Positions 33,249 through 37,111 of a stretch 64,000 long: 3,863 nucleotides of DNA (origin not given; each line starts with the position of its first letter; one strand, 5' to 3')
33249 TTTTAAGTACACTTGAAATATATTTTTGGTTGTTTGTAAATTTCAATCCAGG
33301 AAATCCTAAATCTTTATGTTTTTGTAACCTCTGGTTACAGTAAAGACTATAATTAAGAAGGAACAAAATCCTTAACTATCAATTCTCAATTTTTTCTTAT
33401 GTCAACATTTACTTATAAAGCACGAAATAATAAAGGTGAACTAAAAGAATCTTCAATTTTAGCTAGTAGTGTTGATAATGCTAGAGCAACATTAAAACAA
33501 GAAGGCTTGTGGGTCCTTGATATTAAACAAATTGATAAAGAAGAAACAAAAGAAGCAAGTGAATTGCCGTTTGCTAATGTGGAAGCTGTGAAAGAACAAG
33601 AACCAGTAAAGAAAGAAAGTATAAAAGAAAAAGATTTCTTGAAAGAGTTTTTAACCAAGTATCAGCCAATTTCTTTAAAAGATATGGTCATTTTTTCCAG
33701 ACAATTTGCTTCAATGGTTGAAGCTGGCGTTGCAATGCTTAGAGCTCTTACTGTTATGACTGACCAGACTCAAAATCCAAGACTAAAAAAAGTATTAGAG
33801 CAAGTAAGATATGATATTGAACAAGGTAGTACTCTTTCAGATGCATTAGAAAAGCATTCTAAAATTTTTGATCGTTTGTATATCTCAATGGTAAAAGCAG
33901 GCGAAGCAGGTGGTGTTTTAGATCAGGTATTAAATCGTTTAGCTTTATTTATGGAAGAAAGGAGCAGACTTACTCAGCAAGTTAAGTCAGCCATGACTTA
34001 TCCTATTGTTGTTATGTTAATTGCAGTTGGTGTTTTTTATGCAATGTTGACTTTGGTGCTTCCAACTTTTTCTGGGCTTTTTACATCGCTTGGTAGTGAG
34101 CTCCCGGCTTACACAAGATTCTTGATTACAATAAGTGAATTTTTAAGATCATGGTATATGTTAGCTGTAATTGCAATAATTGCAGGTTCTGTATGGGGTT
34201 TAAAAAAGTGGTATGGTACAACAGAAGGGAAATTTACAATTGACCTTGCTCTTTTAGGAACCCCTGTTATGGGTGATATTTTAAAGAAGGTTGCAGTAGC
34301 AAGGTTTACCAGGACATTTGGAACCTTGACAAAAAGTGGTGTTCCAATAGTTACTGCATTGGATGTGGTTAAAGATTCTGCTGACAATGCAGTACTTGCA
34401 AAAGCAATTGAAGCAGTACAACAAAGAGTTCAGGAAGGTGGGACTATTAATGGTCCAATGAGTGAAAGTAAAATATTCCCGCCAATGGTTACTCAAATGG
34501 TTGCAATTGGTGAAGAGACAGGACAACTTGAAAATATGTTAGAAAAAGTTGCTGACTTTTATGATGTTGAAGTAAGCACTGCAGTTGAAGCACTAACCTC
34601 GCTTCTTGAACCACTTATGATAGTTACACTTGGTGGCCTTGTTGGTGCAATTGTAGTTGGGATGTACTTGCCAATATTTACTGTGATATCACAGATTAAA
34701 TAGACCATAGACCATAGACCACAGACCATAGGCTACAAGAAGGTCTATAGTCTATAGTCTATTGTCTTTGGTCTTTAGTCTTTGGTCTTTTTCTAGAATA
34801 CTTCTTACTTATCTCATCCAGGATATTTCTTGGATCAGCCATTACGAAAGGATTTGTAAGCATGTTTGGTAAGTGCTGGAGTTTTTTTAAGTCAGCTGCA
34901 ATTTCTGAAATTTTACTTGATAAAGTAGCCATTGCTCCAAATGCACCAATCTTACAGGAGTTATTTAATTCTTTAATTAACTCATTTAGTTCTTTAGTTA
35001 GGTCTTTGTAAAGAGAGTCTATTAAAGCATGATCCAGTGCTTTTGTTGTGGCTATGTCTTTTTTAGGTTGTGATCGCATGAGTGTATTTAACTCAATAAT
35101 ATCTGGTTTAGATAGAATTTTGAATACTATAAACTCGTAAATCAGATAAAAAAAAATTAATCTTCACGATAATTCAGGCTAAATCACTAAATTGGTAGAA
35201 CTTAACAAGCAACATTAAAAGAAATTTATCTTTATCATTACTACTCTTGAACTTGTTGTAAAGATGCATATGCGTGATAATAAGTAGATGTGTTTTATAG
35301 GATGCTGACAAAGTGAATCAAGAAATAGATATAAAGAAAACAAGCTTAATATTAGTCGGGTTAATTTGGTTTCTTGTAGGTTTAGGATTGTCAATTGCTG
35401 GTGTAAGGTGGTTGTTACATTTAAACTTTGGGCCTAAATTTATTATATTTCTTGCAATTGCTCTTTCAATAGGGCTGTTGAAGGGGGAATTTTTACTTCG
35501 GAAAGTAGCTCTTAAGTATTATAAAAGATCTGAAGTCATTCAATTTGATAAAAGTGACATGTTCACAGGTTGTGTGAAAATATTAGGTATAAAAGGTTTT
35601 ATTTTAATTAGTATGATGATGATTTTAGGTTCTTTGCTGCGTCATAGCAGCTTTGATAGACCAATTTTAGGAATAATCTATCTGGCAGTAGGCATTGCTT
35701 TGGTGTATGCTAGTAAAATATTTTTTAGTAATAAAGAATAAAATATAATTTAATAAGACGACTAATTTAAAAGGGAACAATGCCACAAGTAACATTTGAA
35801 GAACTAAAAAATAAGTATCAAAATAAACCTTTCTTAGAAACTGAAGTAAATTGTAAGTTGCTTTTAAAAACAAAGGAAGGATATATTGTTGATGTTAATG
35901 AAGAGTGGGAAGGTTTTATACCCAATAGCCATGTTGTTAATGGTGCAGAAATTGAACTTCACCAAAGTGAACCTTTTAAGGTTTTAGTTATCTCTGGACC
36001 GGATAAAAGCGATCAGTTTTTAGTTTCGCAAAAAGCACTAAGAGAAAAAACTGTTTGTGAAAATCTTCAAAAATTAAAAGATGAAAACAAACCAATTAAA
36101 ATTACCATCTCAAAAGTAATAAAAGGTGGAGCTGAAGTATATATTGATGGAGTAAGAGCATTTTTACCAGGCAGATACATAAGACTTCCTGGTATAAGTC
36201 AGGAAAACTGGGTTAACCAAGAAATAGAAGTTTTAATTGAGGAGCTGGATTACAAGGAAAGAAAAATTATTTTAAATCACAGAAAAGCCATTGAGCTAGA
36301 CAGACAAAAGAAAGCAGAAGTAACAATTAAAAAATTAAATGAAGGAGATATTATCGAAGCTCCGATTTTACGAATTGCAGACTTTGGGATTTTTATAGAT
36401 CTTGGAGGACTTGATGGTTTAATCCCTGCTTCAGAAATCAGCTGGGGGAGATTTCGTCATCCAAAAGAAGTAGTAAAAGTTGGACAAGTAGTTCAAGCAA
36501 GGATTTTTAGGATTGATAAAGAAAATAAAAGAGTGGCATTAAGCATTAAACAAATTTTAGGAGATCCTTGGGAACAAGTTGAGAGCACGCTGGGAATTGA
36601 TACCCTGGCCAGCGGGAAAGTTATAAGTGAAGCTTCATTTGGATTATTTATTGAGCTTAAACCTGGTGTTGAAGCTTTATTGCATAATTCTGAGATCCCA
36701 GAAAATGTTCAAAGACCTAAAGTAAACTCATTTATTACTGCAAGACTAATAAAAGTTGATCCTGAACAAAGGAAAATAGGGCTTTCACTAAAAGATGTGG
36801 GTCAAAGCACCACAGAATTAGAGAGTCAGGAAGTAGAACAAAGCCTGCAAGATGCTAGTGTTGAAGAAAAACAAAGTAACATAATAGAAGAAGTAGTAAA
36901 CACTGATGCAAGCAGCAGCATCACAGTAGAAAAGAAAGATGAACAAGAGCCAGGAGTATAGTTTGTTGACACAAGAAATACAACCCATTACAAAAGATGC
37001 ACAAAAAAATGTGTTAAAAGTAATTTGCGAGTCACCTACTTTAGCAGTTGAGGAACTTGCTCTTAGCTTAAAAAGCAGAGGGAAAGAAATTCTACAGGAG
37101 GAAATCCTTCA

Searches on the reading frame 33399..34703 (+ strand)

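Call 69: search_protein_families(library=pfam, proteins=[window:33399-34703:+], max_evalue=0.00001)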
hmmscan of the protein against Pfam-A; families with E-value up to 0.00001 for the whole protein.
window:33399-34703:+ (434 aa): 1 family
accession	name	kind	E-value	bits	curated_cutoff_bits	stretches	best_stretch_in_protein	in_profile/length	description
PF00482.28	T2SSF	-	1e-68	229.5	25.2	2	99-222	1-125/125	Type II secretion system (T2SS), protein F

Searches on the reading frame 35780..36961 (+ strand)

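Call 69: search_protein_families(library=pfam, proteins=[window:35780-36961:+], max_evalue=0.00001)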
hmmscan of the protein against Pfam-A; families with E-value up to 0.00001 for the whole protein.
window:35780-36961:+ (393 aa): 3 families
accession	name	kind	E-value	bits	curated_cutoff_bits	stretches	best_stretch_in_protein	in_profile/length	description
PF00575.29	S1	-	1.1e-40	138.3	22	2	185-257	1-74/74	S1 RNA binding domain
PF13509.12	S1_2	-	3.1e-10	40.5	21.8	0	278-310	6-38/61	S1 domain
PF23459.1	S1_RRP5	-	2.1e-07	31.8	27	0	208-255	24-71/72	RRP5 S1 domain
